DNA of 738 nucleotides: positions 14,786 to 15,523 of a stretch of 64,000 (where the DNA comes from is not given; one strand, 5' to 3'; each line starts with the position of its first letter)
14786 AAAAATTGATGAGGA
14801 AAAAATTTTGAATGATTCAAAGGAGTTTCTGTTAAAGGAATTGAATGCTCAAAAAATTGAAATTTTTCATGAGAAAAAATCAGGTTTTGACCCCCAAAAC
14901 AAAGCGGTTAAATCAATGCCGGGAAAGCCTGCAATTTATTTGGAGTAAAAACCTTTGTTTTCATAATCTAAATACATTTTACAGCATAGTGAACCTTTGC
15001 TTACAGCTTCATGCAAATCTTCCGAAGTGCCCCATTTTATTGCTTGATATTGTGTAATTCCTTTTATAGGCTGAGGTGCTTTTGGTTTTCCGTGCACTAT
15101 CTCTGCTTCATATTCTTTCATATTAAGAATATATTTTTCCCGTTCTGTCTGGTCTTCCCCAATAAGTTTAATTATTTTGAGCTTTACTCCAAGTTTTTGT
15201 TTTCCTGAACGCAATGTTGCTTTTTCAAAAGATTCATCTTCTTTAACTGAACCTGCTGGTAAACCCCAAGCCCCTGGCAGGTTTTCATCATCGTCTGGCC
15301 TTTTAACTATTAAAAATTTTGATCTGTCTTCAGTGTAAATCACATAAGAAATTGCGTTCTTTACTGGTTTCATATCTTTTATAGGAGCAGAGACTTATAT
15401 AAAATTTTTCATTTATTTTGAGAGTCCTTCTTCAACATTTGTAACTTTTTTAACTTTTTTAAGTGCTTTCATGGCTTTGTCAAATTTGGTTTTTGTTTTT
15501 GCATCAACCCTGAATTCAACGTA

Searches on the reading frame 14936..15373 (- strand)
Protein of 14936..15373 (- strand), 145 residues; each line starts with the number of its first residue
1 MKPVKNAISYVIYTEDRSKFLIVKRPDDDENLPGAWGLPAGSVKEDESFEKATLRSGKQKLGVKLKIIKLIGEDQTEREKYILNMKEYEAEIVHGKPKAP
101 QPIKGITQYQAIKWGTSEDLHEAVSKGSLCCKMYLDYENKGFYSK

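Call 3: search_protein_families(library=pfam, proteins=[window:14936-15373:-], max_evalue=1)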
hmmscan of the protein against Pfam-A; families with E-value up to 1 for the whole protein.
window:14936-15373:- (145 aa): 2 families
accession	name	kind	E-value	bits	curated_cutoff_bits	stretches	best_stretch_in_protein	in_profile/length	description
PF00293.34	NUDIX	-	5.7e-09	36.5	21.1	1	8-83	6-81/134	NUDIX domain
PF14815.12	NUDIX_4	-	8e-05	22.9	35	1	12-120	4-98/113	NUDIX domain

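Call 4: search_protein_families(library=ncbifam, proteins=[window:14936-15373:-], max_evalue=1)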
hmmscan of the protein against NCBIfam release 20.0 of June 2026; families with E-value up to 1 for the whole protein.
window:14936-15373:- (145 aa): 17 families
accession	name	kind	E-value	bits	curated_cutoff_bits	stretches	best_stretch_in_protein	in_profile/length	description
NF007834.0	PRK10546.1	equivalog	4.5e-07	29.7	156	1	15-100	12-96/135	pyrimidine (deoxy)nucleoside triphosphate diphosphatase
NF006530.0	PRK08999.1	equivalog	8.1e-07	28.4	245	1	12-99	12-98/315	Nudix family hydrolase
NF012016.0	PRK15472.1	equivalog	8.9e-06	25.5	95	1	15-70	12-67/141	nucleoside triphosphatase NudI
NF008044.0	PRK10776.1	equivalog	1.5e-05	24.9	148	1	8-98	6-95/130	8-oxo-dGTP diphosphatase MutT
NF041652.1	Nud_hyd_Dein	equivalog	1.8e-05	25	200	1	6-106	13-116/152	Nudix hydrolase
NF011963.0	PRK15434.1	subfamily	0.00028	20.6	146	1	12-67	23-76/159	GDP-mannose mannosyl hydrolase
NF006961.0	PRK09438.1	equivalog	0.0011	18.4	103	1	7-81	10-79/151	dihydroneopterin triphosphate diphosphatase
NF003787.0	PRK05379.1-4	equivalog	0.0031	16.5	449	1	19-68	220-267/346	bifunctional nicotinamide-nucleotide adenylyltransferase/Nudix hydroxylase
NF001938.0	PRK00714.1-5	equivalog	0.018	14.4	116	1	18-73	25-82/172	RNA pyrophosphohydrolase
NF002995.0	PRK03759.1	equivalog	0.019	14.6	127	1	14-78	43-108/185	isopentenyl-diphosphate Delta-isomerase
NF001936.0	PRK00714.1-3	equivalog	0.022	14.7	118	1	16-68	21-70/155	RNA pyrophosphohydrolase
NF001937.0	PRK00714.1-4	equivalog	0.029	14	139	1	15-75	17-72/161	RNA pyrophosphohydrolase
TIGR00586.1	mutt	equivalog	0.038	14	97.9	1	8-73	7-71/129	8-oxo-dGTP diphosphatase MutT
NF001935.0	PRK00714.1-2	equivalog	0.085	12.3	259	1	35-74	32-71/183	RNA pyrophosphohydrolase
NF003788.0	PRK05379.1-5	equivalog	0.089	12.1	354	1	20-70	226-274/351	bifunctional nicotinamide-nucleotide adenylyltransferase/Nudix hydroxylase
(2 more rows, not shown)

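Call 5: search_solved_structures(query=window:14936-15373:-, max_evalue=10, show_alignments=3)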
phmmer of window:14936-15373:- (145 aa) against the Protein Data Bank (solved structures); distinct sequences matched with E-value up to 10: 45.
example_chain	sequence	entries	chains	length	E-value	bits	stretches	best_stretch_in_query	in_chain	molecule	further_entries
2rrk_A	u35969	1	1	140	5.4e-05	26.7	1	15-100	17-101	CTP pyrophosphohydrolase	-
4v14_A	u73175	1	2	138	5.8e-05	26.6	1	7-65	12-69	MUTATOR MUTT PROTEIN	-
3grn_A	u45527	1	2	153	0.00016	25.2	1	10-73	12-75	MutT related protein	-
4dyw_A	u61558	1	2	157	0.00081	22.9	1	19-124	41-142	MutT/NUDIX family protein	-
5zrc_A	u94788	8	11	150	0.0016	21.9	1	21-98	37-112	Putative mutator protein MutT2/NUDIX hydrolase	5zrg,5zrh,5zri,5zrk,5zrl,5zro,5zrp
3hhj_A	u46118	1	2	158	0.0023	21.4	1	3-67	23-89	Mutator mutT protein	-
3ees_A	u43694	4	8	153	0.0035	20.8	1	17-69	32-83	Probable pyrophosphohydrolase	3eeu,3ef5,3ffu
6dt3_A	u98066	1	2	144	0.0049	20.4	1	15-68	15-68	Nucleoside triphosphatase NudI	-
3id9_A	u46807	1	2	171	0.0078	19.7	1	19-72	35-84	MutT/NUDIX family protein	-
1sjy_A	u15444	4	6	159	0.0084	19.6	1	7-74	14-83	MutT/nudix family protein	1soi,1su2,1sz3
2o1c_A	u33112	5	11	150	0.012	19.2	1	7-65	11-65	dATP pyrophosphohydrolase | Dihydroneopterin triphosphate diphosphatase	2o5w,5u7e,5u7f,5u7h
5x1x_A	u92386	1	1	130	0.013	19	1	1-114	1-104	Mutator mutT protein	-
1rya_A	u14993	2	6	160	0.018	18.5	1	13-67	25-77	GDP-mannose mannosyl hydrolase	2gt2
2gt4_A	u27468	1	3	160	0.018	18.5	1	13-67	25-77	GDP-mannose mannosyl hydrolase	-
2i8t_A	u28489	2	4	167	0.022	18.3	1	13-67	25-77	GDP-mannose mannosyl hydrolase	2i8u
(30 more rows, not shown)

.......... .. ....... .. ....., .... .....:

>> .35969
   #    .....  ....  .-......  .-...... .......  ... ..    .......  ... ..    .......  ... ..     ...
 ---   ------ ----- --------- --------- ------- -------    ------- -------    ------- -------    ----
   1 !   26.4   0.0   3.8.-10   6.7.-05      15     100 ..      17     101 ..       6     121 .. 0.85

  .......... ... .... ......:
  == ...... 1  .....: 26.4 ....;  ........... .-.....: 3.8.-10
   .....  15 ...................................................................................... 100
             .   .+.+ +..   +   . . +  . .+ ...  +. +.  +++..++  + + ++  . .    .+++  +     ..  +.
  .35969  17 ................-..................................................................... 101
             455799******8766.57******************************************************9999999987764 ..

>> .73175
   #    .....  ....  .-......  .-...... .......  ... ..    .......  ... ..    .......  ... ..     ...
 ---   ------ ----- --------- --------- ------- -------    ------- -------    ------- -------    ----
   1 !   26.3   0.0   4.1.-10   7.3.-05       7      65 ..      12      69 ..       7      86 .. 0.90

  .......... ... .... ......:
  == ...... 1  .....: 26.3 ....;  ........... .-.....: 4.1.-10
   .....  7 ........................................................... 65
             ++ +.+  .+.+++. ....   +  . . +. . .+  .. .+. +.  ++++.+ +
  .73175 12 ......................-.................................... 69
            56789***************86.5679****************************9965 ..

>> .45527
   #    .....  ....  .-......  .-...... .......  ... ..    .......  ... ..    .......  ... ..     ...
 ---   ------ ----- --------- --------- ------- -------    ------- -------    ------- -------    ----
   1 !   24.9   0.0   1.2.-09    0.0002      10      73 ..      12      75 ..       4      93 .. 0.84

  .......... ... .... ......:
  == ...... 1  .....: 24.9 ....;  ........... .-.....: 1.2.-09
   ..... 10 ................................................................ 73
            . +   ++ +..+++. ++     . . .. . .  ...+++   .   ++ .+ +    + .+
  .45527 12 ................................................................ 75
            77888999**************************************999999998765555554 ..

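Call 6: find_homologous_proteins(query=window:14936-15373:-, max_evalue=0.001)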
Query window:14936-15373:- (145 aa): 176 proteins with E <= 0.001 among 189 candidates; the best 120 are listed.
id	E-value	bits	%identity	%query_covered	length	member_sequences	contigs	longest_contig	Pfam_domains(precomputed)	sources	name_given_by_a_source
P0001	1.7e-91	322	100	100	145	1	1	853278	PF00293.35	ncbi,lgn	-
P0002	3.5e-58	214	67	98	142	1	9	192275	PF00293.35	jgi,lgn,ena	-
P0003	3.8e-57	210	66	93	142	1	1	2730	PF00293.35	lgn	-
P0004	9.7e-57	209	67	94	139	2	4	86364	PF00293.35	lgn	-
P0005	1.1e-55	206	64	93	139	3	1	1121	PF00293.35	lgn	-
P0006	5.0e-55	204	63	93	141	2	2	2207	PF00293.35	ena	-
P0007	2.3e-54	201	66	93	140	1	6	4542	PF00293.35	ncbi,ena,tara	tara:strand:- start:184 stop:606 length:423 start_codon:yes stop_codon:yes gene_type:complete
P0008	6.6e-54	200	65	96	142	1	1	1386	PF00293.35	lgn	-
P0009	8.6e-53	196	61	98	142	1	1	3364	PF00293.35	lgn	-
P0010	9.0e-53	196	63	93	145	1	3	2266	PF00293.35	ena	-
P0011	2.1e-52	195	62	97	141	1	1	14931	PF00293.35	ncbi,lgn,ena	-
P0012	2.8e-52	195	63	93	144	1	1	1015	PF00293.35,PF14815.13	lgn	-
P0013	3.0e-52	195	64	96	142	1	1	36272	PF00293.35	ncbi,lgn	ncbi:MAG: NUDIX domain-containing protein [Candidatus Pacearchaeota archaeon]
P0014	3.8e-52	194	58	98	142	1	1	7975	PF00293.35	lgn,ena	-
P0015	7.2e-52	193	61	98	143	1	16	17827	PF00293.35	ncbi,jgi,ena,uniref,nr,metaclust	ncbi:hypothetical protein COS61_02865 [Candidatus Wolfebacteria bacterium CG03_land_8_20_14_0_80_40_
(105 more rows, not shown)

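Call 13: find_related_loci(query=A1, collection=genome_contigs, flank=10000)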
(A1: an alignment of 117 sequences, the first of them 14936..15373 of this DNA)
Query A1 (145 aa) in genome_contigs; peptide patterns used: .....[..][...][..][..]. (x = any residue, [..] = any of these).
29 stretches matched a pattern; 24 encode a relative of the query (tblastn E <= 1e-3); 24 distinct loci.
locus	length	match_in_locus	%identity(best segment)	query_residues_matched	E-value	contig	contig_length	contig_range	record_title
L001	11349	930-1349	62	1-140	8e-59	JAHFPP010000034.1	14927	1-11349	MAG: Candidatus Woesearchaeota archaeon isolate nzgw53 NODE_8132_length_14928_cov_3.508948, whole genome shotgun sequenc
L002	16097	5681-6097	64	1-139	2e-58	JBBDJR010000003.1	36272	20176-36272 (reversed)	MAG: Candidatus Pacearchaeota archaeon isolate LejiaA_36_51 Lejia_A_1839_length_36272_cov_31, whole genome shotgun seque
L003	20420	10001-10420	61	1-140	1e-57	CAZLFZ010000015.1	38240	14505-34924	MAG TPA_asm: uncultured archaeon isolate binchicken_co262_246 genome assembly, contig: NODE_887_length_38240_cov_12.7629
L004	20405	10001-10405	59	1-135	1e-56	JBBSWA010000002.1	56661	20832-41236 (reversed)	MAG: Nanoarchaeota archaeon isolate H51-bin340_1 H51_bin340_1_000000000002, whole genome shotgun sequence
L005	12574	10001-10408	57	1-136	2e-54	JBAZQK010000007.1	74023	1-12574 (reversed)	MAG: Patescibacteria group bacterium isolate SO_2017_SWC_51 scaffold_374_c1_LP-4_2017, whole genome shotgun sequence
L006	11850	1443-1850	59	1-136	8e-53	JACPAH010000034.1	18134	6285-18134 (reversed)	MAG: Candidatus Aenigmatarchaeota archaeon isolate NC_groundwater_226_Ag_S-0.2um_50_12 S5_GD2017_2_S2_scaffold_3181, who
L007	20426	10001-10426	53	1-142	2e-50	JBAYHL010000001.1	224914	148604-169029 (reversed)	MAG: Patescibacteria group bacterium isolate SO_2016_GW1_149 scaffold00097_OW334_2016, whole genome shotgun sequence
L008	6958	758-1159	57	2-135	8e-50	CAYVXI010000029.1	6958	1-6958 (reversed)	MAG TPA_asm: uncultured Candidatus Saccharibacteria bacterium isolate binchicken_co203_579 genome assembly, contig: k141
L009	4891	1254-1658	60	1-136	1e-49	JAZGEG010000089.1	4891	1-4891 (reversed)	MAG: Candidatus Aenigmatarchaeota archaeon isolate SCS4bin.16 SCS4bin.16_89, whole genome shotgun sequence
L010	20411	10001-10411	56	1-137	2e-49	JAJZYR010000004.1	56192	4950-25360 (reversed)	MAG: Candidatus Micrarchaeota archaeon isolate TL1-5.bin55 NODE_516_length_56192_cov_3.623526, whole genome shotgun sequ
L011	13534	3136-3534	53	1-135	2e-42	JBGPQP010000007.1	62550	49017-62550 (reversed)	MAG: Candidatus Aenigmatarchaeota archaeon isolate OBJ1_062018_150_3 k141_1415538_length_62550_cov_11.0000, whole genome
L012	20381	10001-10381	50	13-135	3e-41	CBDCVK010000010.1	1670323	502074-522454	MAG: Terriglobia bacterium isolate fbd17eb3-4d9a-4a8b-b5d4-e7992758775e genome assembly, contig: contig_10, whole genome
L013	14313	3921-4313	56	4-136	3e-41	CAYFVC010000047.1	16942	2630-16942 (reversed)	MAG TPA_asm: uncultured archaeon isolate ERP108616_co1_107 genome assembly, contig: k119_1036639, whole genome shotgun s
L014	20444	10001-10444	45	1-135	1e-40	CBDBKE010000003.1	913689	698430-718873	MAG: Terriglobia bacterium isolate 38b9ce2a-8c4d-4d07-85eb-86d09662256f genome assembly, contig: contig_3, whole genome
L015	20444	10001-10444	47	2-135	7e-40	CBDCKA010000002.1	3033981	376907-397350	MAG: Terriglobia bacterium isolate 31ff0249-533e-4473-91ae-22163d2f2002 genome assembly, contig: contig_2, whole genome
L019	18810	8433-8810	41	7-135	3e-25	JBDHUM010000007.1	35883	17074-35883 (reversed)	MAG: Candidatus Saccharimonadaceae bacterium isolate AS-MESO-3CA.222 NODE_4788_length_35883_cov_18.149751, whole genome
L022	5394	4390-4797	36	3-137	8e-21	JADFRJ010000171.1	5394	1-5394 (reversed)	MAG: Chloroflexota bacterium isolate B85T3L11 B85T3L11_NODE22121, whole genome shotgun sequence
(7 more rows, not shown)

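Call 17: predict_structure(alignment_id=A1)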
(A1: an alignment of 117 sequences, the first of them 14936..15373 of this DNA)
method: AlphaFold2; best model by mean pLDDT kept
length: 145 residues; sequences in the alignment: 117
mean_pLDDT: 94.1   pTM: 0.88
mean pLDDT of the five models: 94.1, 92.9, 92.3, 92.0, 91.8
residues with pLDDT >= 90: 128; 70-90: 12; 50-70: 2; < 50: 3
segments of 3 or more residues with pLDDT < 50: 143-145
pLDDT, mean of each block of 10 residues (from residue 1): 96 97 94 95 96 98 98 95 97 97 91 97 95 94 50
secondary structure, 60 per line:
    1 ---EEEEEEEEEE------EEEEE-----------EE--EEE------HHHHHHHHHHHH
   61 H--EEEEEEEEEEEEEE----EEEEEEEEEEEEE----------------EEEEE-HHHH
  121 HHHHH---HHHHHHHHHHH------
elements in order: E4-13 E20-24 E40-42 H49-61 E64-77 E82-94 E111-115 H117-125 H129-139

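Call 19: search_protein_representatives(alignment_id=A1)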
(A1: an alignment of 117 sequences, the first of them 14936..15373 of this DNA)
Query: 117 sequences, 142 profile positions. Proteins with E-value up to 0.001 (for the whole library): 2551; up to 1e-10: 314; up to 1e-30: 96. The best 150 are listed.
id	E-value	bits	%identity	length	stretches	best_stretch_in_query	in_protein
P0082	2.0e-63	228.8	-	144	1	1-140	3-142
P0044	1.2e-59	216.6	-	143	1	2-141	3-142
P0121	2.5e-53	196.1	-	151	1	4-139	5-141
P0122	1.2e-52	193.9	-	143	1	2-140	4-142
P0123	8.9e-52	191.1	-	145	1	4-140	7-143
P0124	3.0e-50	186.1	-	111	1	1-110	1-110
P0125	3.5e-50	185.9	-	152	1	2-137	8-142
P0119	1.1e-49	184.2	-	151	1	1-138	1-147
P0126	3.8e-46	172.8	-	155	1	2-138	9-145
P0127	1.3e-45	171.1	-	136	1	1-138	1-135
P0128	3.1e-45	169.8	-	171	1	1-136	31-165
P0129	3.7e-44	166.3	-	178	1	2-137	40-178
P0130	5.5e-44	165.8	-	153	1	1-137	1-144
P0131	6.6e-44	165.5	-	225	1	2-140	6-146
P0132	7.1e-44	165.4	-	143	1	1-139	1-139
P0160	2.4e-38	147.5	-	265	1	3-137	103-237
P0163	1.3e-37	145.1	-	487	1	2-138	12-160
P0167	3.4e-37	143.8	-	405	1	4-138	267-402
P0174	1.5e-35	138.5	-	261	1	3-136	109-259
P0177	4.5e-35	136.9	-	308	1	15-138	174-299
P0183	2.8e-34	134.3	-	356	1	2-136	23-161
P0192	1.1e-32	129.2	-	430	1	1-138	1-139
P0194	1.1e-32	129.1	-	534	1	2-140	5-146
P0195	1.6e-32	128.7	-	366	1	3-140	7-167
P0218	3.9e-30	120.9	-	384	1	4-139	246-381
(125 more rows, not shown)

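Call 21: search_protein_families(library=pfam, proteins=[P0163, P0167, P0177, P0183, P0192, P0194, P0195, P0218, P0160, P0174], max_evalue=0.01)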
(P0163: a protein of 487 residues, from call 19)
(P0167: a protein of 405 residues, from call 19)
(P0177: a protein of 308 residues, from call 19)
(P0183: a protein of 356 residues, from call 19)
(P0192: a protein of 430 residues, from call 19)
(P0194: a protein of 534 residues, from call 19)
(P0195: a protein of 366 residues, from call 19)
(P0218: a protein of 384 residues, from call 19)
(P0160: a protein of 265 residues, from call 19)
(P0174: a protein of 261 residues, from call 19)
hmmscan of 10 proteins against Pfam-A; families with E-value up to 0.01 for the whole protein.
P0163 (487 aa): 2 families
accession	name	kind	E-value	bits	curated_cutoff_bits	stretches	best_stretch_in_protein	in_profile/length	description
PF00294.29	PfkB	-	6.3e-25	88.6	25.8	1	208-480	34-292/302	pfkB family carbohydrate kinase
PF08543.17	Phos_pyr_kin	-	0.003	17.4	27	1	391-476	141-230/246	Phosphomethylpyrimidine kinase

P0167 (405 aa): 2 families
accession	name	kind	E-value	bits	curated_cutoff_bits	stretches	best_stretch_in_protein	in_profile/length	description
PF00459.30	Inositol_P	-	1.2e-41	143.4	27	1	7-262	4-264/271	Inositol monophosphatase family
PF00293.34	NUDIX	-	0.00039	20.9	21.1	1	270-384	5-118/134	NUDIX domain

P0177 (308 aa): 1 family
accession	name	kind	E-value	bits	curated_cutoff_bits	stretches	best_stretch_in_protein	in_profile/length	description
PF00293.34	NUDIX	-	0.0018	18.7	21.1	1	178-254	16-102/134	NUDIX domain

P0183 (356 aa): 1 family
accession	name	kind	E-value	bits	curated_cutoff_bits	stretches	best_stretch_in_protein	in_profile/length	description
PF00293.34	NUDIX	-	3.9e-05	24.1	21.1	1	40-147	16-119/134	NUDIX domain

P0192 (430 aa): 3 families
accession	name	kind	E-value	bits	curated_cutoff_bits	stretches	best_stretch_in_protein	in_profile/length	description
PF04909.20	Amidohydro_2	-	4.2e-38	132.2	26.4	1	160-429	1-288/289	Amidohydrolase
PF00293.34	NUDIX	-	0.0011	19.5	21.1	1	7-72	5-67/134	NUDIX domain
PF14815.12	NUDIX_4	-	0.0051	17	35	1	9-66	2-54/113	NUDIX domain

P0194 (534 aa): 6 families
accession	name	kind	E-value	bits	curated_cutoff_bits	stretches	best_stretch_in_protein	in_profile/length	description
PF02568.20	ThiI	-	2.1e-71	240.1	20.5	1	318-510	1-193/197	Thiamine biosynthesis protein (ThiI)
PF22025.1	ThiI_fer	-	1.4e-13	51.5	25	1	151-221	2-71/72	ThiI ferredoxin-like domain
PF02926.22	THUMP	-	4.7e-12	46.6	20.6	1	229-306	2-83/84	THUMP domain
PF06508.19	QueC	-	7.6e-05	22.7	22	0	323-375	2-53/210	Queuosine biosynthesis protein QueC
PF00293.34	NUDIX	-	0.00024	21.6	21.1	1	14-126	7-118/134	NUDIX domain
PF14815.12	NUDIX_4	-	0.00082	19.6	35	1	20-127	9-99/113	NUDIX domain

P0195 (366 aa): 3 families
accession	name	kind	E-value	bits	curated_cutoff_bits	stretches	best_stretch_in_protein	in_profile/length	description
PF12697.13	Abhydrolase_6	-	1.6e-08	35.9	26.3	1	188-291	2-104/217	Alpha/beta hydrolase family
PF00561.26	Abhydrolase_1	-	8.5e-08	32.6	25.8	1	227-288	51-114/245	alpha/beta hydrolase fold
PF06821.19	Ser_hydrolase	-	0.00035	21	22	1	200-333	11-141/172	Serine hydrolase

P0218 (384 aa): 4 families
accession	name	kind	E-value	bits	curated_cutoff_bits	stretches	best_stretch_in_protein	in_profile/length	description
PF00483.29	NTP_transferase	-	1.6e-12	48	21.2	1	13-172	3-176/245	Nucleotidyl transferase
PF12804.13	NTP_transf_3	-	3.2e-07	31.1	27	1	13-115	2-96/160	MobA-like NTP transferase domain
PF14815.12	NUDIX_4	-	5.4e-06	26.6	35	1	250-327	1-73/113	NUDIX domain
PF00293.34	NUDIX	-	1.6e-05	25.4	21.1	1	247-314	3-68/134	NUDIX domain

P0160 (265 aa): 2 families
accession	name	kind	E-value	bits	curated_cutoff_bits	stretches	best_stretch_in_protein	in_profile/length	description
PF01035.26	DNA_binding_1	-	6.1e-26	90.5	27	1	4-84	2-81/81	6-O-methylguanine DNA methyltransferase, DNA binding domain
PF00293.34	NUDIX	-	5.4e-08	33.4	21.1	1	106-180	4-77/134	NUDIX domain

P0174 (261 aa): 1 family
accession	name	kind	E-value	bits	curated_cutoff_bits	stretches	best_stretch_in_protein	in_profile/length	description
PF00293.34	NUDIX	-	1.7e-08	35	21.1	1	111-179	3-67/134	NUDIX domain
